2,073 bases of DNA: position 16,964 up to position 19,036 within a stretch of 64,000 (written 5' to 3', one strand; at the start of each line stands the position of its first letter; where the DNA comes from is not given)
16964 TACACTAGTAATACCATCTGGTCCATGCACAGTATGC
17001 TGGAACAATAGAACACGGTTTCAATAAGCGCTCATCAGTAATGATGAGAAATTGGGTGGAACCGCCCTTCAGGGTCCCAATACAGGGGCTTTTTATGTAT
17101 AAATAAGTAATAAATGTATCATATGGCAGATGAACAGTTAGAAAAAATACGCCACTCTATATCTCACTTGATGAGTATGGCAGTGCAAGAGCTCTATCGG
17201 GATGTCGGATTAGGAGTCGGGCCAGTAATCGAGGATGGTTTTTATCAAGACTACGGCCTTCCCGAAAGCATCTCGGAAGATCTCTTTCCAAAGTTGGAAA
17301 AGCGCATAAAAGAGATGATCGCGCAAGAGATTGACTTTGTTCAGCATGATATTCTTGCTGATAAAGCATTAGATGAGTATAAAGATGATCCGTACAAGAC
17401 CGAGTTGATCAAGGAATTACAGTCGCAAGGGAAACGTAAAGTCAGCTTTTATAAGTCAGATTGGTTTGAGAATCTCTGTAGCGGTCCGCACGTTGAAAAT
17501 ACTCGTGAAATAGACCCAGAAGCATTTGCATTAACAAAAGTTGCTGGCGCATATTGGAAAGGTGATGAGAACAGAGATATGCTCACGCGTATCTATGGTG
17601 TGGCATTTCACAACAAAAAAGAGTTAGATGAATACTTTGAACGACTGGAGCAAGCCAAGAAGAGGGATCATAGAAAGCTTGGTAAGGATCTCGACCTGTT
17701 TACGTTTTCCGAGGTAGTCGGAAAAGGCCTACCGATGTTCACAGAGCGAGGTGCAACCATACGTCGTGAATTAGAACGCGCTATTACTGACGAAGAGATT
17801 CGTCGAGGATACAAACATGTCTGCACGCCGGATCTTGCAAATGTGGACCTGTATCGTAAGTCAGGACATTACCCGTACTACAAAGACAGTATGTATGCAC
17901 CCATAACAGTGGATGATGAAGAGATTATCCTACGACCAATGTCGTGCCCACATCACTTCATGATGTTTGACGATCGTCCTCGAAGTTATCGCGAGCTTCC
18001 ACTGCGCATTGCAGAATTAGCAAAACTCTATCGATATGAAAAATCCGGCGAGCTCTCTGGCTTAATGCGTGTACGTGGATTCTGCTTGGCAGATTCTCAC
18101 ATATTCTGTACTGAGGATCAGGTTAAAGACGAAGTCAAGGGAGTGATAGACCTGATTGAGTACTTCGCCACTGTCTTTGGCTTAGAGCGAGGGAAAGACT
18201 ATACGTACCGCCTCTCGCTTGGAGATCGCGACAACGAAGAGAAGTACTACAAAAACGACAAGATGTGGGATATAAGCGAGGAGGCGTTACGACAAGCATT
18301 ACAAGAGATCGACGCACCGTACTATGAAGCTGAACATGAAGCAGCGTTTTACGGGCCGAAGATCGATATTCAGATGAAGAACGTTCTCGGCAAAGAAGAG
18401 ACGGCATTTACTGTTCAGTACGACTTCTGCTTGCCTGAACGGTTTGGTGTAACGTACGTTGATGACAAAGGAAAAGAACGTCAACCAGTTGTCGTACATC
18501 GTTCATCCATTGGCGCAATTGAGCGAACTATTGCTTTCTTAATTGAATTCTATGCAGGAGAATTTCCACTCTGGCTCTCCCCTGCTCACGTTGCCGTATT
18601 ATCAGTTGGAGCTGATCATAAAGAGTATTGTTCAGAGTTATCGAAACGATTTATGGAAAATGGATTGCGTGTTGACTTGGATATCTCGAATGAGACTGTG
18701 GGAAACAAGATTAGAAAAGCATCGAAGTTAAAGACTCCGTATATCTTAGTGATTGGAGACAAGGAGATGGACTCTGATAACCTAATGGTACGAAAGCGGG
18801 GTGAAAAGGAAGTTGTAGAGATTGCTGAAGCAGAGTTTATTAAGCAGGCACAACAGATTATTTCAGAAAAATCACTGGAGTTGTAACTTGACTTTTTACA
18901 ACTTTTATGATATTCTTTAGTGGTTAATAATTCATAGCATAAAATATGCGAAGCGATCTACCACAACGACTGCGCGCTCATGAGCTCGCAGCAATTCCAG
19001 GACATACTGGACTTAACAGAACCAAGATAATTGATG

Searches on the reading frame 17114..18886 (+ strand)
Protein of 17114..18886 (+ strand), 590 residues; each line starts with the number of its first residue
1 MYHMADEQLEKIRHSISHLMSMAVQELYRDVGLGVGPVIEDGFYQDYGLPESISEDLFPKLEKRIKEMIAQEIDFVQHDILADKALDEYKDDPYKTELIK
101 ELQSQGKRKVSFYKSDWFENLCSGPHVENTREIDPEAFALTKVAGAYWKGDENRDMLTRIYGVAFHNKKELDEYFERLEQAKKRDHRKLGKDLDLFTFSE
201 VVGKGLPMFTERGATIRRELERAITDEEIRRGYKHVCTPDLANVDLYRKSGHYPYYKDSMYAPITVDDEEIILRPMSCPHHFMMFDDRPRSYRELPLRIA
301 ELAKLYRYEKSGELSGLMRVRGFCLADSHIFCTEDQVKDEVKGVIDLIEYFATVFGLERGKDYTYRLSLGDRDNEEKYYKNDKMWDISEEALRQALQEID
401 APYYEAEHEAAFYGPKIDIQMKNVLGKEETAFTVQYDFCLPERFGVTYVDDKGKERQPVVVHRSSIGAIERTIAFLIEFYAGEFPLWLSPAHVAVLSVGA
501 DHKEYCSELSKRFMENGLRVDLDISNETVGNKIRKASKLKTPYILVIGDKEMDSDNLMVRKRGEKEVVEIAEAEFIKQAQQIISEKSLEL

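Call 52: search_protein_families(library=ncbifam, proteins=[window:17114-18886:+], max_evalue=0.00001)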
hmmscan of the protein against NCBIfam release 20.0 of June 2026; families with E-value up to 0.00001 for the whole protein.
window:17114-18886:+ (590 aa): 12 families
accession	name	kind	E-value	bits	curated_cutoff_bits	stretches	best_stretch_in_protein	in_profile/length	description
TIGR00418.1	thrS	equivalog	4.5e-195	649.8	383.65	1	13-581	1-563/565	threonine--tRNA ligase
NF003068.0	PRK03991.1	equivalog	2.1e-65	221.3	484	1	172-582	185-591/613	threonine--tRNA ligase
NF006625.0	PRK09194.1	equivalog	3.6e-20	72.4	558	2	203-336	36-168/559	proline--tRNA ligase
TIGR00408.1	proS_fam_I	equivalog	9.2e-18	64.4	437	2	204-351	28-180/475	proline--tRNA ligase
NF008979.1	PRK12325.1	exception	3.9e-17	62.3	550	2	209-335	42-167/437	proline--tRNA ligase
NF011500.0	PRK14938.1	equivalog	2.8e-16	59.5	362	1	484-585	268-372/387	Ser-tRNA(Thr) hydrolase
TIGR00442.1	hisS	equivalog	1.2e-15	57.4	286.75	1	488-568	322-402/406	histidine--tRNA ligase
TIGR00409.1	proS_fam_II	equivalog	6.9e-14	51.6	306.7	1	444-576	425-562/568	proline--tRNA ligase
NF003211.1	PRK04173.1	equivalog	4.3e-13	48.9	312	1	267-570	159-445/454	glycine--tRNA ligase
TIGR00389.1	glyS_dimeric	equivalog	1.1e-09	37.4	243.3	0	483-577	464-559/565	glycine--tRNA ligase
NF009085.0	PRK12420.1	equivalog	7.9e-07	28.7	540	1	491-569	339-418/426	histidine--tRNA ligase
TIGR00414.1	serS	equivalog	8.5e-07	28.3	301.65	0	174-339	130-298/418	serine--tRNA ligase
